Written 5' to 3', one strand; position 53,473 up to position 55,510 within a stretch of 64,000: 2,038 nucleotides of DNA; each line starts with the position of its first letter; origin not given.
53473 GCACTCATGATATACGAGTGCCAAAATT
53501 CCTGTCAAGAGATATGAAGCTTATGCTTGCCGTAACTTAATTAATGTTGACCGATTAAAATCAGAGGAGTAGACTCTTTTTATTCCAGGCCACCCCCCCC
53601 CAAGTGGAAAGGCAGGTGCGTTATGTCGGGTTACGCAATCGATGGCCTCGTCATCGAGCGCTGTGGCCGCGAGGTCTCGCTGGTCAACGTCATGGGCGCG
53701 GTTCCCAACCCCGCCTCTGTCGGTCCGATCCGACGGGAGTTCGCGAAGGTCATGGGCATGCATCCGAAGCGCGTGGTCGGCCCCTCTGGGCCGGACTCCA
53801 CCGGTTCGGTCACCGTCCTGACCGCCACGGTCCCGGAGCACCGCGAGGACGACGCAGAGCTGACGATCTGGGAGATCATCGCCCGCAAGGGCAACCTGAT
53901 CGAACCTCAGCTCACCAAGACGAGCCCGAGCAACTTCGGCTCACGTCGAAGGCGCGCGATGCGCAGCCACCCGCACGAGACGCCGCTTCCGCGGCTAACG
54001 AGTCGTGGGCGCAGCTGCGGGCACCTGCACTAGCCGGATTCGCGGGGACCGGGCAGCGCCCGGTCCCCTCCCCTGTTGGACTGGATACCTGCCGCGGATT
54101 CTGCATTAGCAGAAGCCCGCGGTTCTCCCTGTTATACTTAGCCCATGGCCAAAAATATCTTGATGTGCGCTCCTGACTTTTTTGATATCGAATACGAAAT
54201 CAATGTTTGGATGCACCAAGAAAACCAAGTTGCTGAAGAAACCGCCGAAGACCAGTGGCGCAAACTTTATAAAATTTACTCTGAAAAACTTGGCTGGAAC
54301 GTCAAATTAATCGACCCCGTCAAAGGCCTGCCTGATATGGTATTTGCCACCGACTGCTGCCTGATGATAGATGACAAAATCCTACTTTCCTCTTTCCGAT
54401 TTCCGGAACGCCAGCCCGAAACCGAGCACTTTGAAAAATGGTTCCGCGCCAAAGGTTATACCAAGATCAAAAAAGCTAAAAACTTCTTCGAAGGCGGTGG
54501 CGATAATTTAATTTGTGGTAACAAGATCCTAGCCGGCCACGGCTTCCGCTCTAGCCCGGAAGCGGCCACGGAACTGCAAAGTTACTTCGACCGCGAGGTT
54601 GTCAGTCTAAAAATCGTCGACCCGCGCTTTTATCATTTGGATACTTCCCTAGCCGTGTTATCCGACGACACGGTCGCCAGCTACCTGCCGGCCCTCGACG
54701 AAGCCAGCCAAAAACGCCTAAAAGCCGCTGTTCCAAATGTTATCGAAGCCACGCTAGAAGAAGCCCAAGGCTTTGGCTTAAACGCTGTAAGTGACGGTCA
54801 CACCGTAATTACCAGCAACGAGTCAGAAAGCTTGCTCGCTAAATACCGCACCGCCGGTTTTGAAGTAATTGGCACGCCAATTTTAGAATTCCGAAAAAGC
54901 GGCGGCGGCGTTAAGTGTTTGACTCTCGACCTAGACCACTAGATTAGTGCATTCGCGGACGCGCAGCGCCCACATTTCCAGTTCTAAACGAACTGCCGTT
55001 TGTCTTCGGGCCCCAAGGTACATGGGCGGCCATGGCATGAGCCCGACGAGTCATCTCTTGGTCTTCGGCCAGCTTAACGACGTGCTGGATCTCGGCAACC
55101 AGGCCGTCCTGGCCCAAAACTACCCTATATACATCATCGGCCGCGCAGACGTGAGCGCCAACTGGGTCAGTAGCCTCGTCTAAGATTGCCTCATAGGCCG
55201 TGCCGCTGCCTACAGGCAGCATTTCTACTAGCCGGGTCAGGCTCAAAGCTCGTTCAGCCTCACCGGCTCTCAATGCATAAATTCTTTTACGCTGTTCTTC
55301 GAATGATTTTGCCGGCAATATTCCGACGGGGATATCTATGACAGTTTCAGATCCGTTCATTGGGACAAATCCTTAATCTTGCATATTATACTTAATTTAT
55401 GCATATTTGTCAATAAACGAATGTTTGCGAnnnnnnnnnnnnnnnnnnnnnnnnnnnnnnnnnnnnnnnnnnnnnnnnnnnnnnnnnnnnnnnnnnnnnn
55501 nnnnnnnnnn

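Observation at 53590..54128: High-GC islet 3: an orphan, possibly decaying ORF plus two GC hairpins between groES and a guanidino-modifying enzyme gene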

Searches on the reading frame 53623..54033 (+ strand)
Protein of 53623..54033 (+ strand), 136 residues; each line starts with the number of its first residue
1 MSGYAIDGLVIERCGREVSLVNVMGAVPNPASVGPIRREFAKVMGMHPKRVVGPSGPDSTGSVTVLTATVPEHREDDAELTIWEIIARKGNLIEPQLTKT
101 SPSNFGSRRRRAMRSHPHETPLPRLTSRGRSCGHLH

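Call 9: search_protein_families(library=pfam, proteins=[window:53623-54033:+], max_evalue=1)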
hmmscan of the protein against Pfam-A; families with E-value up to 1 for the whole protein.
window:53623-54033:+ (136 aa): 0 families

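Call 10: search_protein_families(library=ncbifam, proteins=[window:53623-54033:+], max_evalue=1)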
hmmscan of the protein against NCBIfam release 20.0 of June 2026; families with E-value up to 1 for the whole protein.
window:53623-54033:+ (136 aa): 0 families

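Call 13: find_homologous_proteins(query=window:53623-54033:+, max_evalue=0.01)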
Query window:53623-54033:+ (136 aa): 1 proteins with E <= 0.01 among 38 candidates.
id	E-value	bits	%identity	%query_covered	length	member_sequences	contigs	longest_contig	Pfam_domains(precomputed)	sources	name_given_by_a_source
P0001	2.7e-85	301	100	100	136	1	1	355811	-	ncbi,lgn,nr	ncbi:MAG TPA: hypothetical protein VFT49_03235 [Candidatus Saccharimonadales bacterium]|nr:hypotheti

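Call 15: find_encoding_contigs(protein=P0001, flank=10000, max_places=10)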
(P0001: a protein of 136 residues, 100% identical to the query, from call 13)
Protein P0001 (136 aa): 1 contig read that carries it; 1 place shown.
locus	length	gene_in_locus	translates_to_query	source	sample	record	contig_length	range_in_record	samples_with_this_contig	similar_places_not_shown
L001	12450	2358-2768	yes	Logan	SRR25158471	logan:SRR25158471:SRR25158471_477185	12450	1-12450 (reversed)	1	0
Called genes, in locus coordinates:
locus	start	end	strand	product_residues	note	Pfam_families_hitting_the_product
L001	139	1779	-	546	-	PF00118:Cpn60_TCP1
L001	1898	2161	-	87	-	PF00166:Cpn10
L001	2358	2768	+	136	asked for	-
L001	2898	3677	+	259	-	PF19420:DDAH_eukar, PF02274:ADI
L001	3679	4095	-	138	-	-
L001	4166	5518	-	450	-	PF08245:Mur_ligase_M, PF02875:Mur_ligase_C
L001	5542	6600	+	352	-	PF00814:TsaD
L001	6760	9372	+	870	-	PF00133:tRNA-synt_1, PF09334:tRNA-synt_1g (faint), PF00133:tRNA-synt_1, PF08264:Anticodon_1, PF10458:Val_tRNA-synt_C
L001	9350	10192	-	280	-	PF12844:HTH_19 (weak), PF13560:HTH_31, PF01381:HTH_3, PF13443:HTH_26 (weak), PF00702:Hydrolase (weak)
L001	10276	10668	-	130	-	PF11969:DcpS_C, PF01230:HIT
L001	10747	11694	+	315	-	-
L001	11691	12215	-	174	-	-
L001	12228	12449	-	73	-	?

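Call 21: search_protein_representatives(protein=window:53623-54033:+)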
Query: 136 residues. Proteins with E-value up to 0.001 (for the whole library): 3; up to 1e-10: 3; up to 1e-30: 1. The best 3 are listed.
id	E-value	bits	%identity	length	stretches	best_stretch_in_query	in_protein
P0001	8.4e-86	301.1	100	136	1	1-136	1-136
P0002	6.1e-30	120.3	47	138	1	1-134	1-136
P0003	4.8e-11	59.2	25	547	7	70-122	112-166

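Call 24: find_encoding_contigs(protein=P0002, flank=10000, max_places=10)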
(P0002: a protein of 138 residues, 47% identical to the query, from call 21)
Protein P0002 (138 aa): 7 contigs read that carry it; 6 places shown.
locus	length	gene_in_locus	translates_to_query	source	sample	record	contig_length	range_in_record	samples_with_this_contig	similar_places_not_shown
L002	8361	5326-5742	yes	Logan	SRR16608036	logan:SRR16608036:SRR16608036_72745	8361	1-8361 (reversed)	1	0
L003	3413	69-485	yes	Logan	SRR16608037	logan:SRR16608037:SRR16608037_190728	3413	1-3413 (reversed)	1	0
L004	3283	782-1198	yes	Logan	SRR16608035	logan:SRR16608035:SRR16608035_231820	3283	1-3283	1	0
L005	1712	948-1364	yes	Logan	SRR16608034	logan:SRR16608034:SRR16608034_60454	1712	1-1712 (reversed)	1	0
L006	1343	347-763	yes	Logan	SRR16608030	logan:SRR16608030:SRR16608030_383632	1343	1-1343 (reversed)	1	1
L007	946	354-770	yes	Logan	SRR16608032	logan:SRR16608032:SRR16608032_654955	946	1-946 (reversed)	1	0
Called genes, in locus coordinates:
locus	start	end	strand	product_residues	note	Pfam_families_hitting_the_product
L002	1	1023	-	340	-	PF10432:bact-PGI_C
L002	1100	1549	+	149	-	-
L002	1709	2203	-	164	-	-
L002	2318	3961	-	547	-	PF00118:Cpn60_TCP1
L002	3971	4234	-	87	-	PF00166:Cpn10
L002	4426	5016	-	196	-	-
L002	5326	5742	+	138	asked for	-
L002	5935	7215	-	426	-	PF08245:Mur_ligase_M, PF02875:Mur_ligase_C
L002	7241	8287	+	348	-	PF00814:TsaD, PF22521:HypF_C_2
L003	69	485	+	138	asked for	-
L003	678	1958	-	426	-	PF08245:Mur_ligase_M, PF02875:Mur_ligase_C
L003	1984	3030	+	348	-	PF00814:TsaD, PF22521:HypF_C_2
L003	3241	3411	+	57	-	?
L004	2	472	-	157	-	?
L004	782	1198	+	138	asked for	-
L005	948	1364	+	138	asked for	-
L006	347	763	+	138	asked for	-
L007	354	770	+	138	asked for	-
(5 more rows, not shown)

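Call 33: find_homologous_proteins(query=A2, max_evalue=0.01)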
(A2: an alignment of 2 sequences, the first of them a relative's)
Query A2 (2 sequences) (136 aa, profile of the alignment): 2 proteins with E <= 0.01 among 286 candidates.
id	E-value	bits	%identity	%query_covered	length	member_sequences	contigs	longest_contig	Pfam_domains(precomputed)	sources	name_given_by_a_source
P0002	1.3e-76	273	47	98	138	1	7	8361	-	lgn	-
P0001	1.9e-74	266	100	100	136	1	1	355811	-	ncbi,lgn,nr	ncbi:MAG TPA: hypothetical protein VFT49_03235 [Candidatus Saccharimonadales bacterium]|nr:hypotheti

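Call 34: find_related_loci(query=A2, collection=metagenome_contigs, flank=10000)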
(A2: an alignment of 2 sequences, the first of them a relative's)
Query A2 (136 aa) in metagenome_contigs; peptide patterns used: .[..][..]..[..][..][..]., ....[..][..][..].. (x = any residue, [..] = any of these).
158 stretches matched a pattern, but none encodes a relative of the query by tblastn (E <= 1e-3).

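Call 65: predict_structure(alignment_id=A2)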
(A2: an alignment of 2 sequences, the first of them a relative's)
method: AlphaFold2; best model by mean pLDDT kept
length: 136 residues; sequences in the alignment: 2
mean_pLDDT: 72.0   pTM: 0.57
mean pLDDT of the five models: 72.0, 51.9, 47.5, 45.9, 39.1
residues with pLDDT >= 90: 11; 70-90: 78; 50-70: 17; < 50: 30
segments of 3 or more residues with pLDDT < 50: 1-4, 100-103, 106-110, 113-116, 125-129
pLDDT, mean of each block of 10 residues (from residue 1): 59 88 81 88 90 81 88 82 84 70 47 46 49 46
secondary structure, 60 per line:
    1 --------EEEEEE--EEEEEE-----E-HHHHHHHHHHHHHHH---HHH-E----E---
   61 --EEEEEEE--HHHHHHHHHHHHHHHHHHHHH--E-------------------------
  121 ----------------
elements in order: E9-14 E17-22 H30-44 E63-69 H72-92

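Call 72: fold_search(model_id=the predicted structure, library=pdb)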
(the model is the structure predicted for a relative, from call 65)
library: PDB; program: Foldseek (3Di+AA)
matches with E <= 10: 663; with E <= 0.001: 0
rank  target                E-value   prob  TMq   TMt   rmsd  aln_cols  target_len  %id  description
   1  3n4w_B                1.5e-01  0.54  0.29  0.43   6.9        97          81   12  Crystal structure of an abridged SER to ALA mutant of the mature ectodomain of the human receptor-type protein-tyrosin (released 2010-12-01)
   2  3np5_C                1.5e-01  0.44  0.29  0.39   6.2        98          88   12  Crystal structure of an abridged form of the mature ectodomain of the human receptor-type protein tyrosine phosphatase (released 2010-12-29)
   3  6vu7_D                1.5e-01  0.28  0.28  0.28   7.1       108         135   15  Crystal structure of YbjN, a putative transcription regulator from E. coli (released 2020-03-11)
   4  3tu3_A                1.6e-01  0.30  0.28  0.30   6.6        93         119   22  1.92 Angstrom resolution crystal structure of the full-length SpcU in complex with full-length ExoU from the type III  (released 2012-05-23)
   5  2xga_B                1.8e-01  0.38  0.30  0.31   6.8        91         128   14  MTSL spin-labelled Shigella Flexneri Spa15 (released 2010-12-01)
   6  2xga_A                1.8e-01  0.33  0.29  0.31   7.0        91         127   14  MTSL spin-labelled Shigella Flexneri Spa15 (released 2010-12-01)
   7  6vu7_A                1.8e-01  0.21  0.25  0.24   8.2        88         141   12  Crystal structure of YbjN, a putative transcription regulator from E. coli (released 2020-03-11)
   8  3n01_B                2.1e-01  0.44  0.29  0.42   6.2        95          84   15  Crystal structure of an abridged form of the mature ectodomain of the Human Receptor-Type Protein Tyrosine Phosphatase (released 2010-11-24)
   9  3np5_B                2.2e-01  0.54  0.31  0.43   5.7        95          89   15  Crystal structure of an abridged form of the mature ectodomain of the human receptor-type protein tyrosine phosphatase (released 2010-12-29)
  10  9c7n_B                2.2e-01  0.41  0.30  0.41   5.6        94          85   15  Crystal Structure of the GL3 ACT-like Domain (released 2025-10-08)
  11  2qt7_B                2.3e-01  0.47  0.31  0.41   6.1        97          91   13  Crystallographic structure of the mature ectodomain of the human receptor-type protein-tyrosine phosphatase IA-2 at 1. (released 2007-12-11)
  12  6vu7_B                2.7e-01  0.20  0.25  0.24   7.3       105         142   13  Crystal structure of YbjN, a putative transcription regulator from E. coli (released 2020-03-11)
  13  6zon_z                2.8e-01  0.14  0.23  0.24  14.2       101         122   20  SARS-CoV-2 Nsp1 bound to a human 43S preinitiation ribosome complex - state 1 (released 2020-07-29)
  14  1k3s_B                3.2e-01  0.33  0.30  0.36   6.9        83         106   12  Type III Secretion Chaperone SigE (released 2001-11-28)
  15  4akx_A                3.2e-01  0.21  0.30  0.32   5.5        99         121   20  Structure of the heterodimeric complex ExoU-SpcU from the type III secretion system (T3SS) of Pseudomonas aeruginosa (released 2012-04-18)
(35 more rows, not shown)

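Call 74: search_dna_similar(query=window:53623-54033:+, collection=phages, mode=protein, max_evalue=1, max_rows=10)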
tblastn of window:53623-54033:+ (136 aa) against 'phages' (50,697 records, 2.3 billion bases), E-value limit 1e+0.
No match.

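Call 75: search_dna_similar(query=window:53623-54033:+, collection=plasmids, mode=protein, max_evalue=1, max_rows=10)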
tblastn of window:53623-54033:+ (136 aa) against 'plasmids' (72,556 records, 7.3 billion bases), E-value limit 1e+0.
Records with a match: 2; places in all: 2; records where one place covers at least 80% of the query: 0.
Best place of each record, by identity: <60% 2.
By first word of the organism name: Rhizobium 2.
By predicted mobility (MOB-suite, as given by PLSDB): non-mobilizable 2.
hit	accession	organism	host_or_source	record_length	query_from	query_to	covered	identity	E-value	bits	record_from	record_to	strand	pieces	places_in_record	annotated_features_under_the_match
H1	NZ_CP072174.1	Rhizobium sp. AB2/73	Phyla canescens,cell culture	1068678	23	108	63%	25.6%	9e-1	36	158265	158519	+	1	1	record has no annotation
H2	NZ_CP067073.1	Rhizobium sp. AB2/73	Phyla canescens,cell culture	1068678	23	108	63%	25.6%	9e-1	36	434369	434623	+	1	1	record has no annotation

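Call 81: find_related_loci(query=A2, collection=viral_contigs, flank=5000)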
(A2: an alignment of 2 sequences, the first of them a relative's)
Query A2 (136 aa) in viral_contigs; peptide patterns used: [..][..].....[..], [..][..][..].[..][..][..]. (x = any residue, [..] = any of these).
87 stretches matched a pattern, but none encodes a relative of the query by tblastn (E <= 1e-3).

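Call 82: search_protein_families(library=phrogs, proteins=[P0001, P0002], max_evalue=1)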
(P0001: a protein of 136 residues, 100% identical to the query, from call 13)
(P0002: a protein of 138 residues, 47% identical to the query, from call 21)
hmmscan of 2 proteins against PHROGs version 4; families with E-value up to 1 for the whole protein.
P0001 (136 aa): 0 families

P0002 (138 aa): 1 family
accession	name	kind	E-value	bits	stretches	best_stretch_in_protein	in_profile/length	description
phrog_11784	-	unknown function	0.064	14.6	1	52-90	35-71/113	-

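Call 83: search_protein_families(library=padloc, proteins=[P0001, P0002], max_evalue=1)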
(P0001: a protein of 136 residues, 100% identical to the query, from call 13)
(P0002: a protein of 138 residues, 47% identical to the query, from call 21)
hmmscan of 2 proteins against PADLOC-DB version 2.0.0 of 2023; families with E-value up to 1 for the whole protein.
P0001 (136 aa): 0 families

P0002 (138 aa): 0 families

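Call 106: search_solved_structures(query=A2, max_evalue=1)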
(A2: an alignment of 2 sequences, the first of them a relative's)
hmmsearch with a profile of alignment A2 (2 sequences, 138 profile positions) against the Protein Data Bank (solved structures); distinct sequences matched with E-value up to 1: 0.

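Call 107: fold_search(model_id=the predicted structure, library=viral)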
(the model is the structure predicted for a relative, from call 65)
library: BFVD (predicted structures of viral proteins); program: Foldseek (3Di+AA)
matches with E <= 10: 272; with E <= 0.001: 0
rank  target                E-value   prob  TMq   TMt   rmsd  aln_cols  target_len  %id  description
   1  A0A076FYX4            5.9e-02  0.84  0.33  0.43   5.2        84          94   11  Protein ORF3 [Lizard adenovirus 2]
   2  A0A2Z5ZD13            7.6e-02  0.66  0.29  0.38   5.3        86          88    7  Uncharacterized protein [Escherichia phage EcS1]
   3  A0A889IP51            7.6e-02  0.21  0.21  0.19  12.0       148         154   16  (no name in the UniProt tables at hand)
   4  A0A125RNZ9            1.0e-01  0.54  0.26  0.30   5.7        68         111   19  (no name in the UniProt tables at hand)
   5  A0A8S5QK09            1.6e-01  0.33  0.26  0.26  14.7       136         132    9  Cysteine protease [Podoviridae sp. ctdRZ1]
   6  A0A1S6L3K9            2.1e-01  0.16  0.22  0.21  17.8       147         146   11  Uncharacterized protein [Erwinia phage vB_EamM_Yoloswag]
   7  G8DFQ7                2.2e-01  0.21  0.26  0.06  14.2       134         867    8  (no name in the UniProt tables at hand)
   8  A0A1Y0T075            2.3e-01  0.21  0.25  0.19  12.5       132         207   14  Uncharacterized protein [Pseudomonas phage Phabio]
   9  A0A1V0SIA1            2.5e-01  0.57  0.37  0.31   6.1       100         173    6  Uncharacterized protein [Klosneuvirus KNV1]
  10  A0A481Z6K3            2.5e-01  0.41  0.31  0.29  12.2       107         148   14  Uncharacterized protein [Pithovirus LCPAC302]
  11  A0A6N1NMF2            2.6e-01  0.30  0.29  0.28  15.9       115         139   10  Uncharacterized protein [Tupanvirus deep ocean]
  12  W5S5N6                2.8e-01  0.44  0.33  0.21  14.5       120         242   13  Uncharacterized protein [Pithovirus sibericum]
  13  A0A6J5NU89            3.0e-01  0.51  0.37  0.46  11.3       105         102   14  Uncharacterized protein [uncultured Caudovirales phage]
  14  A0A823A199            3.2e-01  0.63  0.33  0.42   4.4        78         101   15  (no name in the UniProt tables at hand)
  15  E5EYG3                3.2e-01  0.20  0.24  0.30   7.6       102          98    9  (no name in the UniProt tables at hand)
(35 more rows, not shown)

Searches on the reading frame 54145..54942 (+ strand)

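Call 9: search_protein_families(library=pfam, proteins=[window:54145-54942:+], max_evalue=1)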
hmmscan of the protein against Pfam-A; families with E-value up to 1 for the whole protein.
window:54145-54942:+ (265 aa): 4 families
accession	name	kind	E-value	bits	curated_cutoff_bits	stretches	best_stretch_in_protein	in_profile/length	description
PF02274.22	ADI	-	3e-13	50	22.8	1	27-187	89-264/377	Arginine deiminase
PF19420.4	DDAH_eukar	-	3.3e-12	46.7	23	1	24-262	18-289/291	N,N dimethylarginine dimethylhydrolase, eukaryotic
PF05728.18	UPF0227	-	0.081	13.2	21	1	132-178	6-54/187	Uncharacterised protein family (UPF0227)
PF12663.12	DUF3788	-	0.098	13.1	25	1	21-89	19-78/128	Protein of unknown function (DUF3788)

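Call 10: search_protein_families(library=ncbifam, proteins=[window:54145-54942:+], max_evalue=1)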
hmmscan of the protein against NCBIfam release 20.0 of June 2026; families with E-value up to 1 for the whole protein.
window:54145-54942:+ (265 aa): 7 families
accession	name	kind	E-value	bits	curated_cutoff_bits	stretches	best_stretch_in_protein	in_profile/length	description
NF045659.1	DiMArgaseDdahMtb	equivalog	3.3e-93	311.9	300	1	2-263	23-283/283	dimethylargininase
NF052232.1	Arg_dihydro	equivalog_domain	3.6e-65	219.9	450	1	4-261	4-265/266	arginine dihydrolase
NF052231.1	bifunc_ArgZ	exception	2.1e-64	217.9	1025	1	4-263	6-269/696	bifunctional arginine dihydrolase/ornithine cyclodeaminase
NF045660.1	DiMthArgaseDdahStm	equivalog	8.5e-25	88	340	1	26-261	21-247/249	dimethylargininase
NF045658.1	DiMArgaseDdah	equivalog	8.9e-11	42.1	450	1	47-261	43-252/254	dimethylargininase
TIGR01078.1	arcA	equivalog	1.5e-09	37.1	489.1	1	40-188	133-293/408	arginine deiminase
NF002381.0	PRK01388.1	subfamily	1.7e-09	37.1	414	1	56-183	150-288/405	arginine deiminase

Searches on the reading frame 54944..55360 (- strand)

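Call 9: search_protein_families(library=pfam, proteins=[window:54944-55360:-], max_evalue=1)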
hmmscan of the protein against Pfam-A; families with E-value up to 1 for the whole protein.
window:54944-55360:- (138 aa): 0 families

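Call 10: search_protein_families(library=ncbifam, proteins=[window:54944-55360:-], max_evalue=1)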
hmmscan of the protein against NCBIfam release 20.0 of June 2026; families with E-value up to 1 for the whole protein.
window:54944-55360:- (138 aa): 1 family
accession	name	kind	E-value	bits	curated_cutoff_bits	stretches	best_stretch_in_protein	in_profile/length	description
NF005511.0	PRK07121.1-4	equivalog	0.046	12.1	466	1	52-114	172-233/553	FAD-binding protein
